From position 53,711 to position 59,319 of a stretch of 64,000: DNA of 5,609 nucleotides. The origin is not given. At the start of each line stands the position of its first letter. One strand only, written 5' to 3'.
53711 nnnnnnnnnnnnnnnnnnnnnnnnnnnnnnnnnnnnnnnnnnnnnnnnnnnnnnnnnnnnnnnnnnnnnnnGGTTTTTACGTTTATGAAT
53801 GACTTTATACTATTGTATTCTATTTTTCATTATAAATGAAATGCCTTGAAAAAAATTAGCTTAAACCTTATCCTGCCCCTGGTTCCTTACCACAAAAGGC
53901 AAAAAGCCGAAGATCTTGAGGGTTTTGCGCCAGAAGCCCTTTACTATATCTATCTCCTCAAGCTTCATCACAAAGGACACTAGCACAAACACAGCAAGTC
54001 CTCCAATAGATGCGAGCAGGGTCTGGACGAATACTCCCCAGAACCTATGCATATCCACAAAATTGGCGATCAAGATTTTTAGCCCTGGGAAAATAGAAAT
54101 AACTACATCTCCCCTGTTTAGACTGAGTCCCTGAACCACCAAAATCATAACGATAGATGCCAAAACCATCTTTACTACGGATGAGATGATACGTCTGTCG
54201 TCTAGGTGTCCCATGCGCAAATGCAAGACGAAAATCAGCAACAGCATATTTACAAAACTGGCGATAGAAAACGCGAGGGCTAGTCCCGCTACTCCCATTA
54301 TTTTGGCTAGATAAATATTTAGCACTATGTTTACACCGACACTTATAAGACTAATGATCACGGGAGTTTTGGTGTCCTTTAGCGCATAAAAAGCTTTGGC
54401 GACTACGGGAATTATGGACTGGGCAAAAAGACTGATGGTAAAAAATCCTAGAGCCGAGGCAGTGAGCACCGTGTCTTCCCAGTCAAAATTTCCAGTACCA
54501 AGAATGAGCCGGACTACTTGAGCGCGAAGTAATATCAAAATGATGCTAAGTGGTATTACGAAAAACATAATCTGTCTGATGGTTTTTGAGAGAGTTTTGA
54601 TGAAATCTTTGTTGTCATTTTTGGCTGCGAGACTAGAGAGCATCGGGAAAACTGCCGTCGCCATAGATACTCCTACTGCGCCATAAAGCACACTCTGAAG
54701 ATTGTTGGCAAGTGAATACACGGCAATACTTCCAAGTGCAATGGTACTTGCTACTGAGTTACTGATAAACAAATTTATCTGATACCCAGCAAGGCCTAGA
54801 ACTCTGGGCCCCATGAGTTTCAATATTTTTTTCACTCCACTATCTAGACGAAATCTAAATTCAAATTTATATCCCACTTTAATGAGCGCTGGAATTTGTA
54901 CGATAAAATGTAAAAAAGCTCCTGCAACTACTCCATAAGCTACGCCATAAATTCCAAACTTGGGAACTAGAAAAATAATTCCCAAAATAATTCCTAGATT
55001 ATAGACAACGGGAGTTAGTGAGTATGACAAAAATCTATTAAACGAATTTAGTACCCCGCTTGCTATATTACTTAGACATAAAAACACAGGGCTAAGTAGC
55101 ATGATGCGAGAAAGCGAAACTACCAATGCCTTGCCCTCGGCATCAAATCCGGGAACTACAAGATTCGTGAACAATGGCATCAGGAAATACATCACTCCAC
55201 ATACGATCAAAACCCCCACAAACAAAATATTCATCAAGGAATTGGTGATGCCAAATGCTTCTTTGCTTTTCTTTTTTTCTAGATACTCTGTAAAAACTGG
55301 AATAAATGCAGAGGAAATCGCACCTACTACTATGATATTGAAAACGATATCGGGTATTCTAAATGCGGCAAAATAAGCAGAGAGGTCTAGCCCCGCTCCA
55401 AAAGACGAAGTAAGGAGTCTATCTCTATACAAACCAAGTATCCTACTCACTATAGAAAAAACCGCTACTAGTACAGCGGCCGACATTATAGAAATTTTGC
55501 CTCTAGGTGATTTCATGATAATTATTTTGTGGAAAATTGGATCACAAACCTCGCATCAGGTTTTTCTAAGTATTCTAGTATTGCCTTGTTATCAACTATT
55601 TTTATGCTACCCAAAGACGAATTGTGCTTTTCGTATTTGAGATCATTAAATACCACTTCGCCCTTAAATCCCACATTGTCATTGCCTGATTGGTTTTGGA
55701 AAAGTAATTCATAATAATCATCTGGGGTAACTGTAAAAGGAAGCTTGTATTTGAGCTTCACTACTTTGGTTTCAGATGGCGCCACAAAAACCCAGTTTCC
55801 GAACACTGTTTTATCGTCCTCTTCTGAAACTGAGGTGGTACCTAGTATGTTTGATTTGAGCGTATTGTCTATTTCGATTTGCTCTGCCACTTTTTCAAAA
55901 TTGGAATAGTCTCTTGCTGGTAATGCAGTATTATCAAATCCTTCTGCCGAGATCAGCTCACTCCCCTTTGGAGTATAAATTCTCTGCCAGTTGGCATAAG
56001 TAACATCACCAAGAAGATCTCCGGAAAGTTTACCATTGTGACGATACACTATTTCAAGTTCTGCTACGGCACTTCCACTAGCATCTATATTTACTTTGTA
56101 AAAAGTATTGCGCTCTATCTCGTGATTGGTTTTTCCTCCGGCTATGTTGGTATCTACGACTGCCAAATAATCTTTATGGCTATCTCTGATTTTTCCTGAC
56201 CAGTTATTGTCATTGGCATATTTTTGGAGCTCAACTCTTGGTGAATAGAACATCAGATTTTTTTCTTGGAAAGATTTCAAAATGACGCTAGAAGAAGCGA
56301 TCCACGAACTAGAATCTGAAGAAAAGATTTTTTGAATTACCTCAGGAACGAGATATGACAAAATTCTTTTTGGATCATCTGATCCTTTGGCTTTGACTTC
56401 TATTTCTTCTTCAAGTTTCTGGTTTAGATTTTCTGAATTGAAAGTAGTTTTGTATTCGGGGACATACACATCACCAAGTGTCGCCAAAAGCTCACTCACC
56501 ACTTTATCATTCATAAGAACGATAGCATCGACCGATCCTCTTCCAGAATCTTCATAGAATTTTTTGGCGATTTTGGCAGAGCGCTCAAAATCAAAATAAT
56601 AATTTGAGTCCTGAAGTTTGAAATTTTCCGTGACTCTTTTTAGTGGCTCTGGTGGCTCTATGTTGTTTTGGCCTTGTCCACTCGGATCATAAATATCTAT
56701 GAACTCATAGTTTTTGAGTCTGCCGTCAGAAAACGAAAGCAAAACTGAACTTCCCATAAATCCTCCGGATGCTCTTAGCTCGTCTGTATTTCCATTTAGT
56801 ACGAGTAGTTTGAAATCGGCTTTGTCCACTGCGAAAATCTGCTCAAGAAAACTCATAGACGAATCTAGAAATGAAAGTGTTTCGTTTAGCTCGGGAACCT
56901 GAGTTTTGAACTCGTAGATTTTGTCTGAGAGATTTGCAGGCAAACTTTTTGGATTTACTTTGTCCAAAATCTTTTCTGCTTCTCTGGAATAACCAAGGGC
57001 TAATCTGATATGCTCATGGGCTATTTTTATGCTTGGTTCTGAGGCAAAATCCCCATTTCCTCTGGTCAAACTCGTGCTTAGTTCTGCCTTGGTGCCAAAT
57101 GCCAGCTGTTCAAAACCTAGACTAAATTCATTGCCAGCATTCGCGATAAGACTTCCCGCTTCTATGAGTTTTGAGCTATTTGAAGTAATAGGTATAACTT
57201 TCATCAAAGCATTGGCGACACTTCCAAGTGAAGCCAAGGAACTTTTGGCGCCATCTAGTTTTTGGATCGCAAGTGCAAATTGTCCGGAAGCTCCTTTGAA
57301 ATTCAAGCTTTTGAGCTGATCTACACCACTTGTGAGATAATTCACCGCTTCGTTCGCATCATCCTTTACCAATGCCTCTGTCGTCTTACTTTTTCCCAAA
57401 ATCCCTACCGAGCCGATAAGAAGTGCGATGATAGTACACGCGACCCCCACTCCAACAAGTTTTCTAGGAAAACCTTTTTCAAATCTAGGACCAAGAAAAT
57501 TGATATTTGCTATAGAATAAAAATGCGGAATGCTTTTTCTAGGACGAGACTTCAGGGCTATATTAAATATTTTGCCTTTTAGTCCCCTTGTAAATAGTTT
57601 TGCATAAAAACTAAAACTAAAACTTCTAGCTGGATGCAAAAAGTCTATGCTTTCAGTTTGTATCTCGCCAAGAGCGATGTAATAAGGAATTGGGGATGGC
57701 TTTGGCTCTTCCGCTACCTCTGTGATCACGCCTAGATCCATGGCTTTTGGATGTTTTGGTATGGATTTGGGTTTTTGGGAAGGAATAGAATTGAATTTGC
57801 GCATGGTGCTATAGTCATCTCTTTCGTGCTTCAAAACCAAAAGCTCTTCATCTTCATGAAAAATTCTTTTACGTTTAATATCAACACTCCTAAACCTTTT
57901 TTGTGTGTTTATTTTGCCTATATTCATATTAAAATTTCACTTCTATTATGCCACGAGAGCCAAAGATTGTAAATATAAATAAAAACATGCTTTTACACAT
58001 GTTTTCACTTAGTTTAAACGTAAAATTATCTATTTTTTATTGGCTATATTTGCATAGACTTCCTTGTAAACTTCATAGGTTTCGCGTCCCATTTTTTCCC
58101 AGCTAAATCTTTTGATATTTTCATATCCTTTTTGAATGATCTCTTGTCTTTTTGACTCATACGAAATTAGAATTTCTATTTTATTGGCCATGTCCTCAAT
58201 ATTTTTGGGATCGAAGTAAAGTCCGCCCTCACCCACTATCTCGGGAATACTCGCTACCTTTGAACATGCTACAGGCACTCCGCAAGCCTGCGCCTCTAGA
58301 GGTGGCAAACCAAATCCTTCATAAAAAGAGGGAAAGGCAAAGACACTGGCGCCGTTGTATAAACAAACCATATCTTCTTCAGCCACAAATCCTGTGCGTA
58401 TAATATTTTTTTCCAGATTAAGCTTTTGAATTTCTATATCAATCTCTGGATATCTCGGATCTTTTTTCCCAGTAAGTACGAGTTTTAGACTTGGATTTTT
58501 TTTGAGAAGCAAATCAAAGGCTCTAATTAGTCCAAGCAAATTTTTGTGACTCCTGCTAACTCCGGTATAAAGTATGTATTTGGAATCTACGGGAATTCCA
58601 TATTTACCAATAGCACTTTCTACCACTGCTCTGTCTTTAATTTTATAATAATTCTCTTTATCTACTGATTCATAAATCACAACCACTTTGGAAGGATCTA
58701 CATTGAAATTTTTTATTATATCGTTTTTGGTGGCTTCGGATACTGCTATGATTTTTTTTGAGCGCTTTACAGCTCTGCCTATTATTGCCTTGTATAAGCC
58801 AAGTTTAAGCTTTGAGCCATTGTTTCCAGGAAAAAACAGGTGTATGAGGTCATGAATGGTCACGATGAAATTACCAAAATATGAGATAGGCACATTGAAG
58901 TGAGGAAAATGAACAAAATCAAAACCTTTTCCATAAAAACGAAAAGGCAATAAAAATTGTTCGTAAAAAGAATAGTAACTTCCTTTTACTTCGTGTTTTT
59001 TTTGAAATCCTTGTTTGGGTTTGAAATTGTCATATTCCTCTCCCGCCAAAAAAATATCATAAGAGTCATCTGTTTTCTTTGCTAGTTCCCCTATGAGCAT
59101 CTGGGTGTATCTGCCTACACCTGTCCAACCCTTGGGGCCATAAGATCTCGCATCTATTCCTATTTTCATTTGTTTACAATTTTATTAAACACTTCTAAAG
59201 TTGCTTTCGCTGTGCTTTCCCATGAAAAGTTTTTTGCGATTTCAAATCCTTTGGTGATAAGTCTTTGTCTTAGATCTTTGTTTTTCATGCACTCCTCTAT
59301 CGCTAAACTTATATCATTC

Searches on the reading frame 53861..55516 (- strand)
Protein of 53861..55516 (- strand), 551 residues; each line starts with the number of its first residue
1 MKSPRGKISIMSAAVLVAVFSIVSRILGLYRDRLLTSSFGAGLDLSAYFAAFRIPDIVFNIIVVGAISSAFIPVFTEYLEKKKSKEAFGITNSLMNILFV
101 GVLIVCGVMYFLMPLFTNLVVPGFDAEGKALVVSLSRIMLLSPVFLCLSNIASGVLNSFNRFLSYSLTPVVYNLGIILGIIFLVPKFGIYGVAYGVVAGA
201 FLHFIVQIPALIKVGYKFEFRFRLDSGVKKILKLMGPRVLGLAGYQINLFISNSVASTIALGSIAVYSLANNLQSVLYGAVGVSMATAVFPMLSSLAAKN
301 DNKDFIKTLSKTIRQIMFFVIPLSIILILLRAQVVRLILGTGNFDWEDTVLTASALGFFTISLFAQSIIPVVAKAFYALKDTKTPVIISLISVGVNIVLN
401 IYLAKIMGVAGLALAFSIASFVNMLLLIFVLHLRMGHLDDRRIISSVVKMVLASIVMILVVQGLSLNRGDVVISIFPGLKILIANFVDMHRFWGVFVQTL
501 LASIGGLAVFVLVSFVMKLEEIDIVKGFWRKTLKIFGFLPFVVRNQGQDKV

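Call 75: search_protein_families(library=pfam, proteins=[window:53861-55516:-], max_evalue=0.00001)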
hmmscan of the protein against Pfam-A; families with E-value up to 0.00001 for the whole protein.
window:53861-55516:- (551 aa): 4 families
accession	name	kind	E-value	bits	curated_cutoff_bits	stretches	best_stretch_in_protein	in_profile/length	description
PF03023.19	MurJ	-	1.1e-95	321.4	27.4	1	37-465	3-434/451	Lipid II flippase MurJ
PF01554.23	MatE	-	8.2e-11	42.3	24.9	1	243-400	7-159/161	MatE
PF13440.11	Polysacc_synt_3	-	4.5e-10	39.7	23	1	96-341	48-286/293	Polysaccharide biosynthesis protein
PF01943.22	Polysacc_synt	-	1.5e-06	28.3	28.2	1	89-296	72-273/274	Polysaccharide biosynthesis protein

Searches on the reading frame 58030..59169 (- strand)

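Call 75: search_protein_families(library=pfam, proteins=[window:58030-59169:-], max_evalue=0.00001)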
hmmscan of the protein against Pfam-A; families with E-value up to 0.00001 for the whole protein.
window:58030-59169:- (379 aa): 5 families
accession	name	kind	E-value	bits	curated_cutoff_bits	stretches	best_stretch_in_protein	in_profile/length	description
PF00534.26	Glycos_transf_1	-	8.6e-37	126.7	26.4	1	187-350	6-171/172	Glycosyl transferases group 1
PF13692.12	Glyco_trans_1_4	-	3.8e-29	102.2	27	1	197-335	2-140/142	Glycosyl transferases group 1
PF13439.12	Glyco_transf_4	-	8.5e-14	52.4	28.5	1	16-172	2-169/170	Glycosyltransferase Family 4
PF13524.12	Glyco_trans_1_2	-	7.8e-08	32.8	25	1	221-353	9-130/144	Glycosyl transferase-like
PF20706.3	GT4-conflict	-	6.1e-07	29.2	26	1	208-304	211-312/385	Family 4 Glycosyltransferase in conflict systems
